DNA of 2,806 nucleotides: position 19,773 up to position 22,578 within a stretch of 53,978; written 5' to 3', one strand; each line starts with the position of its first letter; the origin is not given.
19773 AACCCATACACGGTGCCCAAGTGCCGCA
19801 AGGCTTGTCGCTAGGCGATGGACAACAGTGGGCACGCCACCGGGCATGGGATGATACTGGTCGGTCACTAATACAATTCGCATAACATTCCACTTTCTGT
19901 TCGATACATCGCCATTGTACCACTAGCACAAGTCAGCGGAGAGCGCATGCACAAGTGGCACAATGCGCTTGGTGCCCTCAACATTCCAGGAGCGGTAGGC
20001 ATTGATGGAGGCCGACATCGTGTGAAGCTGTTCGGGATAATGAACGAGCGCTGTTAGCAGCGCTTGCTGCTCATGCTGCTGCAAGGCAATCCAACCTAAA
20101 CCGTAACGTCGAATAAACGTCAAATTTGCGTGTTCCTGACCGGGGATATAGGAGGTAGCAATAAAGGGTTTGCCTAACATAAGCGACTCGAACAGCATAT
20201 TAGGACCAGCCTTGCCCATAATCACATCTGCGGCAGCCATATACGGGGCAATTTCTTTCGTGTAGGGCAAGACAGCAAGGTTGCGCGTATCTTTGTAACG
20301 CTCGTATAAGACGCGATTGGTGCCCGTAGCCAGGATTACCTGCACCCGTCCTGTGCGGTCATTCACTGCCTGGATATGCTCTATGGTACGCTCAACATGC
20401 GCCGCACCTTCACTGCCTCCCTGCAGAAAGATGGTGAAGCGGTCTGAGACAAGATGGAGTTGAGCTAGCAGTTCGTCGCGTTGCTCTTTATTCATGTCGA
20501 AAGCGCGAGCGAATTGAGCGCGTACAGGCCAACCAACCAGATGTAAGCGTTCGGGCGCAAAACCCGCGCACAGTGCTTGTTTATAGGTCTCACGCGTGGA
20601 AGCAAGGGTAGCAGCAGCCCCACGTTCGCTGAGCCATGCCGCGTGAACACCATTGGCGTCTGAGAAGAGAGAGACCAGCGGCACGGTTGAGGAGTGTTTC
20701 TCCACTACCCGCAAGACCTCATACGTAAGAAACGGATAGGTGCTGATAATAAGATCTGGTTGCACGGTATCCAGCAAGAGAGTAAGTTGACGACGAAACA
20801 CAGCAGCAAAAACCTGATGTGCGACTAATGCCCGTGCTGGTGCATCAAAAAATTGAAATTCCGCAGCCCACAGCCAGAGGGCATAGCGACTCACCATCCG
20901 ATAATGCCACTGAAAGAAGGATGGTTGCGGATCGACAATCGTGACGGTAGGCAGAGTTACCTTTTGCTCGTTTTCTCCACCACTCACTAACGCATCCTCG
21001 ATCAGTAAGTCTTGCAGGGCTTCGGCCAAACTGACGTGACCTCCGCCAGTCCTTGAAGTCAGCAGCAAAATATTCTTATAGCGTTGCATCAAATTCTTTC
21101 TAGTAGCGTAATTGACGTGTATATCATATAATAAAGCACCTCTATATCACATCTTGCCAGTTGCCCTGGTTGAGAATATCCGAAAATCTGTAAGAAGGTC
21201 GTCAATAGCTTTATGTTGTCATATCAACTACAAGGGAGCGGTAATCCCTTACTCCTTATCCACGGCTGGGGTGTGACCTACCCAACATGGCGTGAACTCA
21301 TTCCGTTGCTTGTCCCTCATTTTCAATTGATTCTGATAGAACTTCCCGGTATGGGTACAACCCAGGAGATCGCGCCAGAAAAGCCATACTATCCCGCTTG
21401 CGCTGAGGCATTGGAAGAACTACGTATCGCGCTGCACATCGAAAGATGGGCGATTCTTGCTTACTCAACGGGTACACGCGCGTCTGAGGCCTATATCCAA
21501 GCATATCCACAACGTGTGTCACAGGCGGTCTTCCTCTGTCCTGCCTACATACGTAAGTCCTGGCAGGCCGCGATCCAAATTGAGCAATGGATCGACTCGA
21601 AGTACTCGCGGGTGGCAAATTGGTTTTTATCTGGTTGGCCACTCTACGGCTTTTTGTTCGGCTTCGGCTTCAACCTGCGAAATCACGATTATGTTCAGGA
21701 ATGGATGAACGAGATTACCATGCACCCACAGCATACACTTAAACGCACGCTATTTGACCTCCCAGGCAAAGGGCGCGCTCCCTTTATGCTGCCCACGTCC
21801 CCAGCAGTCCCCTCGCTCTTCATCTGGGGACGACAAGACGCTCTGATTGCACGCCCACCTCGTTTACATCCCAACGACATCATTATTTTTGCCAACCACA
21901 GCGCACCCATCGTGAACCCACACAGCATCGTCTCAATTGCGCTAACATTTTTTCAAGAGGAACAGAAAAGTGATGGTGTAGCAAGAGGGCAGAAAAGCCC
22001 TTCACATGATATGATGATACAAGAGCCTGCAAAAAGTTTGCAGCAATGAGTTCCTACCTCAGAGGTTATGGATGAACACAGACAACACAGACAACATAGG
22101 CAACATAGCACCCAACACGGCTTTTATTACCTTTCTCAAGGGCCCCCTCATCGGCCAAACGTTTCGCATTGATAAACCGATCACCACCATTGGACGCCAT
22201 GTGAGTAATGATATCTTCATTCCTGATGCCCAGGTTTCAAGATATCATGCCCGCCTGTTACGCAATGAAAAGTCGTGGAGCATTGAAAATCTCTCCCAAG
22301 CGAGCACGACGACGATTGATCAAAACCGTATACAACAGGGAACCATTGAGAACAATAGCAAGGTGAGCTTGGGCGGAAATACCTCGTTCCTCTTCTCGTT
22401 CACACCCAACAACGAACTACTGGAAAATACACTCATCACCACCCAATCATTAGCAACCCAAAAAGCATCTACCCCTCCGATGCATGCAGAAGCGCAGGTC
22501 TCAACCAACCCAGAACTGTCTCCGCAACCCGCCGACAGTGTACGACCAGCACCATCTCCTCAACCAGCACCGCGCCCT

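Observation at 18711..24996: Triple-FHA ABC exporter (Rv1747-like) encoded next to GT4 and GT28 glycolipid glycosyltransferases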

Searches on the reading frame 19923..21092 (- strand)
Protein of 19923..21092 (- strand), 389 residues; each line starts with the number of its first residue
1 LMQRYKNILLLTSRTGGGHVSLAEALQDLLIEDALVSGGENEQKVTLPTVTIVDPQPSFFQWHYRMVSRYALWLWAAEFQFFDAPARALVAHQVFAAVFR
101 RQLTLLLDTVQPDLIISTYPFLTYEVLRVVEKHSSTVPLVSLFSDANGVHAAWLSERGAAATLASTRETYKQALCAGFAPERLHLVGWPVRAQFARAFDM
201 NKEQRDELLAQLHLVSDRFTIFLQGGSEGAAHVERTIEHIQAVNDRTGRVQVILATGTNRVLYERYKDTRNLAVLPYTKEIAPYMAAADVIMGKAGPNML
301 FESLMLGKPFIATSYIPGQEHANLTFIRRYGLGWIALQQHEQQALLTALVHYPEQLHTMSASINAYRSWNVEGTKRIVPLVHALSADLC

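Call 4: search_protein_families(library=pfam, proteins=[window:19923-21092:-], max_evalue=0.01)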
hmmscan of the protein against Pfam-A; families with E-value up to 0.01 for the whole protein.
window:19923-21092:- (389 aa): 3 families
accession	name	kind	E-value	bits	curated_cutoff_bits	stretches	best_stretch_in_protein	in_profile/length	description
PF04101.22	Glyco_tran_28_C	-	1.8e-14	54.5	22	1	220-320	1-101/166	Glycosyltransferase family 28 C-terminal domain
PF06925.17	MGDG_synth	-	8.5e-12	45.9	25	1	19-190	1-169/169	Monogalactosyldiacylglycerol (MGDG) synthase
PF13692.12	Glyco_trans_1_4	-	0.005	17.5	27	0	233-319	17-112/142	Glycosyl transferases group 1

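Call 18: search_protein_families(library=ncbifam, proteins=[window:19923-21092:-], max_evalue=0.1)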
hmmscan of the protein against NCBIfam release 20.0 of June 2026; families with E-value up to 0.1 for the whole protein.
window:19923-21092:- (389 aa): 7 families
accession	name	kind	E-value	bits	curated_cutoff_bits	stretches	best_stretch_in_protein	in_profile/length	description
NF010135.0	PRK13609.1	equivalog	2.1e-27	96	500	1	2-367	1-353/388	diglucosyl diacylglycerol synthase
NF010134.0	PRK13608.1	equivalog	3.1e-25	89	557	1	2-365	2-351/391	diglucosyl diacylglycerol synthase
TIGR01133.1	murG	equivalog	2.3e-15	56.5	250.25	1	178-366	152-340/353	undecaprenyldiphospho-muramoylpentapeptide beta-N-acetylglucosaminyltransferase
NF009102.0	PRK12446.1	equivalog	9.9e-07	28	339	1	107-340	87-309/352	undecaprenyldiphospho-muramoylpentapeptide beta-N-acetylglucosaminyltransferase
TIGR03590.1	PseG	equivalog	9e-05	22.2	153.55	1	199-321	163-275/280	UDP-2,4-diacetamido-2,4,6-trideoxy-beta-L-altropyranose hydrolase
NF041548.1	PssE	equivalog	0.0041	17.1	120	1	233-313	10-84/146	PssE/Cps14G family polysaccharide biosynthesis glycosyltransferase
TIGR04007.1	wcaI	equivalog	0.017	13.8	800.45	1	167-278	182-290/407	colanic acid biosynthesis glycosyltransferase WcaI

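Call 39: search_solved_structures(query=window:19923-21092:-, max_evalue=0.01, show_alignments=1)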
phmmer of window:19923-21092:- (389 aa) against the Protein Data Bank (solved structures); distinct sequences matched with E-value up to 0.01: 2.
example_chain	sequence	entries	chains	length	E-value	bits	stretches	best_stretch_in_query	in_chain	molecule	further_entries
4wyi_A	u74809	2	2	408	1e-24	90.5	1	4-382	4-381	Monogalactosyldiacylglycerol synthase 1, chloroplastic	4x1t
9wde_A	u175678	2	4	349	4.4e-17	65.4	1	101-364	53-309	Processive diacylglycerol beta-glucosyltransferase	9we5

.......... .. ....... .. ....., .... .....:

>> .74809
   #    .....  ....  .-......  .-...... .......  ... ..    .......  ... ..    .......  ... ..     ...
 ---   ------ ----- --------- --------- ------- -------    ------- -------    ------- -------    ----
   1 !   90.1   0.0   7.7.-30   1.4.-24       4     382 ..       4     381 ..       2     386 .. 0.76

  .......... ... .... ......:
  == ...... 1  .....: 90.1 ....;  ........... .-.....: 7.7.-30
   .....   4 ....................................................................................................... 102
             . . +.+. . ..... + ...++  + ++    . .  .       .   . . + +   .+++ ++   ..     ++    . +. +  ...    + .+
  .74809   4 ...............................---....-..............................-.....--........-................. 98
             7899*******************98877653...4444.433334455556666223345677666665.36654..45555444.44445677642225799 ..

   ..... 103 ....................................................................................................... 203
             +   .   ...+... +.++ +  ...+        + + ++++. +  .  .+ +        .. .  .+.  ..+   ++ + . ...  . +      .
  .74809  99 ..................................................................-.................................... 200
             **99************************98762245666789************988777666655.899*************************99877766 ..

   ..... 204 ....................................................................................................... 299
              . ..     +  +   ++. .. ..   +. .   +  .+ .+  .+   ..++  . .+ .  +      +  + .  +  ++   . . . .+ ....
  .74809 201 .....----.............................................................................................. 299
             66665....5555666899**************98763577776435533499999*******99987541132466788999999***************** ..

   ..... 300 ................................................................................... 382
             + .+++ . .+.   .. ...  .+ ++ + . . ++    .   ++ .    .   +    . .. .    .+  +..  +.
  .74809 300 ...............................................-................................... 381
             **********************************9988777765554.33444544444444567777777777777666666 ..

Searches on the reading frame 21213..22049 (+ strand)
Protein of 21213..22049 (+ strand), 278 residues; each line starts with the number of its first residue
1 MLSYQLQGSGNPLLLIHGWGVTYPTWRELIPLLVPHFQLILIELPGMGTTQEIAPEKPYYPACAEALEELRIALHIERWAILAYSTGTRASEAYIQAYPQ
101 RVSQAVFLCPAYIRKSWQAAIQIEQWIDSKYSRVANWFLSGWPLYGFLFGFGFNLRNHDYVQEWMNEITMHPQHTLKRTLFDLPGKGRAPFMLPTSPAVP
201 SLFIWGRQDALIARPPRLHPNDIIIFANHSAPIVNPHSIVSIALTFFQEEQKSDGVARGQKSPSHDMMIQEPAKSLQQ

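Call 4: search_protein_families(library=pfam, proteins=[window:21213-22049:+], max_evalue=0.01)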
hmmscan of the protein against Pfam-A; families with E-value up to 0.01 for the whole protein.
window:21213-22049:+ (278 aa): 3 families
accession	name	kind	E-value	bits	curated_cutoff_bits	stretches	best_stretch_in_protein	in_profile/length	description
PF00561.26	Abhydrolase_1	-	3.3e-16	60.1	25.8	1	11-136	1-125/245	alpha/beta hydrolase fold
PF12697.13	Abhydrolase_6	-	8.1e-08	33.6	26.3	1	13-213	1-180/217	Alpha/beta hydrolase family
PF12146.15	Hydrolase_4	-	0.003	17.3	27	1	75-139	74-138/239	Serine aminopeptidase, S33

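Call 18: search_protein_families(library=ncbifam, proteins=[window:21213-22049:+], max_evalue=0.1)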
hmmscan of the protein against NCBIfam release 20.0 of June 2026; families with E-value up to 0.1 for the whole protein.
window:21213-22049:+ (278 aa): 19 families
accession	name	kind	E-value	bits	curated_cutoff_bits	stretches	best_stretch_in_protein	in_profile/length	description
TIGR03695.1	menH_SHCHC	equivalog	7.7e-13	48.5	208.55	1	11-106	3-100/252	2-succinyl-6-hydroxy-2,4-cyclohexadiene-1-carboxylate synthase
TIGR03056.1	bchO_mg_che_rel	equivalog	3.6e-12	45.9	172.55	1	9-88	27-106/278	alpha/beta fold hydrolase BchO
TIGR01738.1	bioH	equivalog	2.2e-11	43.9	206.95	1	10-122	3-113/245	pimeloyl-ACP methyl ester esterase BioH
NF011457.0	PRK14875.1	equivalog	4.8e-11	42.2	307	1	8-112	130-233/372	acetoin dehydrogenase dihydrolipoyllysine-residue acetyltransferase subunit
NF045632.1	hydroxlase_HsaD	equivalog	4.3e-09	35.7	400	1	8-111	32-138/290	4,5:9,10-diseco-3-hydroxy-5,9,17-trioxoandrosta-1(10),2-diene-4-oate hydrolase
NF051488.1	bifunc_PcaDC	exception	3.5e-08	33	390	1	2-111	2-112/375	bifunctional 3-oxoadipate enol-lactonase/4-carboxymuconolactone decarboxylase PcaDC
NF050089.1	i_nPHAscl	equivalog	3.2e-07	29.7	300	1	2-111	9-118/288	intracellular short-chain-length polyhydroxyalkanoate depolymerase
TIGR03343.1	biphenyl_bphD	equivalog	1.8e-06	27.4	462.15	1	4-174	24-197/282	2-hydroxy-6-oxo-6-phenylhexa-2,4-dienoate hydrolase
NF007674.0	PRK10349.1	equivalog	3.3e-06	26.9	449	1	4-53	6-56/256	pimeloyl-ACP methyl ester esterase BioH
TIGR02427.1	protocat_pcaD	equivalog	3.5e-06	26.6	255.85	1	2-121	2-126/251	3-oxoadipate enol-lactonase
NF002938.0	PRK03592.1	equivalog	9.2e-06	25.2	241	1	2-111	22-130/298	haloalkane dehalogenase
TIGR01249.1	pro_imino_pep_1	equivalog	3.2e-05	23.2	259.75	1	9-117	26-134/307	prolyl aminopeptidase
NF008340.0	PRK11126.1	equivalog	7.7e-05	22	261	1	12-91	16-92/255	2-succinyl-6-hydroxy-2,4-cyclohexadiene-1-carboxylate synthase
NF040841.1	AMEP412_fam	subfamily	0.00083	19.6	45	1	105-147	26-68/74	AMEP412 family response elicitor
NF004514.1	PRK05855.1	equivalog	0.0055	15.3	455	1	10-57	22-69/578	SDR family oxidoreductase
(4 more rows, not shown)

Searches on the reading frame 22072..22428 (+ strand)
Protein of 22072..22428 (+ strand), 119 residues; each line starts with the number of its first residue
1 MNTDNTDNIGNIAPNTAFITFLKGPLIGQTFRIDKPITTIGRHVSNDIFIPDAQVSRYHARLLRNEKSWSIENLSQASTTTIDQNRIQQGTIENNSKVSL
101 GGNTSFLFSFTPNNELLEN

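Call 74: search_protein_families(library=pfam, proteins=[window:22072-22428:+], max_evalue=0.01)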
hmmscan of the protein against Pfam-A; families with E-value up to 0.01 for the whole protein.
seq(119 aa): 3 families
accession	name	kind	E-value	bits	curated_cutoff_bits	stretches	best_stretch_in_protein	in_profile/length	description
PF16697.10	Yop-YscD_cpl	-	1.4e-13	51.3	33.2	1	21-107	2-89/94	Inner membrane component of T3SS, cytoplasmic domain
PF00498.31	FHA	-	2.9e-13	50.5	20.7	1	38-101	1-67/67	FHA domain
PF05094.17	LEF-9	-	0.00023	20.3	27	1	46-101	198-254/493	Late expression factor 9 (LEF-9)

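Call 95: search_solved_structures(query=A5, max_evalue=0.001)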
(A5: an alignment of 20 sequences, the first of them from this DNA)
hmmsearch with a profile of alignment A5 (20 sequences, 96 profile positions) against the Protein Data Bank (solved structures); distinct sequences matched with E-value up to 0.001: 26.
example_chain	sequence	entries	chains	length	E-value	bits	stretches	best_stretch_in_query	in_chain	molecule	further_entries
6i2p_D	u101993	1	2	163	1.5e-15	60.2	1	3-86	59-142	Glycogen accumulation regulator GarA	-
2kfu_A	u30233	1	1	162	1.5e-15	60.2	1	3-86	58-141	Rv1827 pThr 22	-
7rj3_A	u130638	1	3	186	1.8e-15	60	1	3-86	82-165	Glycogen accumulation regulator GarA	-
8p5r_G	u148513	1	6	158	2.3e-15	59.6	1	3-86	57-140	Glycogen accumulation regulator GarA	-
6i2q_B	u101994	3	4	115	2.7e-15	59.4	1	3-86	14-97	Glycogen accumulation regulator GarA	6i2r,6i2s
2kkl_A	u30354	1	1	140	3.1e-15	59.2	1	3-87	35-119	Uncharacterized protein Mb1858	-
2kb3_A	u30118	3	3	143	3.3e-14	55.9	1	3-86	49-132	Oxoglutarate dehydrogenase inhibitor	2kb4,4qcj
8p5x_G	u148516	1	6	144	3.4e-14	55.9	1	3-86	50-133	Oxoglutarate dehydrogenase inhibitor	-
3gqs_A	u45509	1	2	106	1.1e-12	51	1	3-91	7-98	Adenylate cyclase-like protein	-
1uht_A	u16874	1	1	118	4.2e-11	46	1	3-93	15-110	expressed protein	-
2fez_A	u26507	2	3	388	6.1e-11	45.5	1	5-93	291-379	Probable regulatory protein embR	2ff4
6hc1_A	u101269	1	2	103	1.7e-10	44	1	3-92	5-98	GGDEF domain protein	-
6hc0_B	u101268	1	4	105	1.9e-10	43.9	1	3-92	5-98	GGDEF domain protein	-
5a8i_A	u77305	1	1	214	2.2e-10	43.6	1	20-92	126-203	ARNA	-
8s05_C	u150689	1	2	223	2.7e-10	43.4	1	20-92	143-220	Conserved protein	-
6cah_A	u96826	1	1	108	1.3e-08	38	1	21-86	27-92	ABC transporter ATP-binding/permease protein Rv1747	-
6ccd_A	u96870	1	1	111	4.7e-05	26.6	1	22-86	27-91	ABC transporter ATP-binding/permease protein Rv1747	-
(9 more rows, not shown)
